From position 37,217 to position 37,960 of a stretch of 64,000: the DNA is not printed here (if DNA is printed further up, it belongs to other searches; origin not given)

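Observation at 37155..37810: Two uncharacterised proteins translationally coupled upstream of sodN, one a His-rich membrane peptide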

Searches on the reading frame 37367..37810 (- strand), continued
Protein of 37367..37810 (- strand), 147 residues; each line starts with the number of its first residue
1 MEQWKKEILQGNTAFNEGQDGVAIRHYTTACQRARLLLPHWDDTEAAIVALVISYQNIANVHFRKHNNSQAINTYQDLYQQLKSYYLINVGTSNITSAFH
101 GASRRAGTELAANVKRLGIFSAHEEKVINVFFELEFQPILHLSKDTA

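Call 73: fold_search(model_id=the predicted structure, library=pdb)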
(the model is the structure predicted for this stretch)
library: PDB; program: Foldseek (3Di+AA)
matches with E <= 10: 1048; with E <= 0.001: 0
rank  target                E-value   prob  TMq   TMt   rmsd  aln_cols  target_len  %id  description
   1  6v8e_B                2.3e-03  1.00  0.35  0.44  11.2       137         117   18  Computationally designed C3-symmetric homotrimer from TPR repeat protein (released 2020-08-12)
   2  6v8e_A                3.3e-03  1.00  0.40  0.49  11.1       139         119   17  Computationally designed C3-symmetric homotrimer from TPR repeat protein (released 2020-08-12)
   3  6v8e_D                9.4e-03  1.00  0.35  0.43  11.1       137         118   18  Computationally designed C3-symmetric homotrimer from TPR repeat protein (released 2020-08-12)
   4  5l0y_B                1.3e-02  1.00  0.44  0.43  10.6       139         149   15  Crystal Structure of a Sec72-ssa1 c-terminal peptide fusion protein (released 2017-03-22)
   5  2nc9_MODEL_1_A        1.7e-02  0.89  0.21  0.24  11.7       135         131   17  Apo solution structure of Hop TPR2A (released 2017-03-29)
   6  5l0y_C                1.8e-02  1.00  0.44  0.43  10.6       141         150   15  Crystal Structure of a Sec72-ssa1 c-terminal peptide fusion protein (released 2017-03-22)
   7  6vfi_B                1.8e-02  1.00  0.38  0.47  11.1       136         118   17  De novo designed octahedral nanoparticle O43_dn18 (released 2020-08-12)
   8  6vfj_B                1.8e-02  1.00  0.34  0.41  11.8       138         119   19  De novo designed icosahedral nanoparticle I53_dn5 (released 2020-08-12)
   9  8ump_A                2.0e-02  1.00  0.37  0.44  11.2       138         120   17  T33-ml35 - Designed Tetrahedral Protein Cage Using Machine Learning Algorithms (released 2023-11-15)
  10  5l0y_A                2.1e-02  1.00  0.44  0.42  10.1       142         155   15  Crystal Structure of a Sec72-ssa1 c-terminal peptide fusion protein (released 2017-03-22)
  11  1elw_B                2.2e-02  1.00  0.34  0.43  10.3       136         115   17  Crystal structure of the TPR1 domain of HOP in complex with a HSC70 peptide (released 2000-04-26)
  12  7obi_B                2.2e-02  0.94  0.28  0.30  11.2       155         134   14  Consensus tetratricopeptide repeat protein type RV4 (released 2022-02-23)
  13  5l0y_G                2.4e-02  1.00  0.45  0.45  10.3       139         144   17  Crystal Structure of a Sec72-ssa1 c-terminal peptide fusion protein (released 2017-03-22)
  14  1na0_A                2.4e-02  0.99  0.33  0.40  11.5       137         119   16  Design of Stable alpha-Helical Arrays from an Idealized TPR Motif (released 2003-06-03)
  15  3urz_B                2.4e-02  0.66  0.20  0.15  18.2       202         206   11  Crystal structure of a putative protein binding protein (BACOVA_03105) from Bacteroides ovatus ATCC 8483 at 2.19 A res (released 2011-12-14)
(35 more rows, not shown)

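Call 81: search_protein_families(library=ncbifam, proteins=[L003:7634-7903:+], max_evalue=0.01)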
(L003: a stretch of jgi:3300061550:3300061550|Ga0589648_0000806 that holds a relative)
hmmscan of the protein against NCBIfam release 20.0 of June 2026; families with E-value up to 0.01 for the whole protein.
L003:7634-7903:+ (89 aa): 0 families
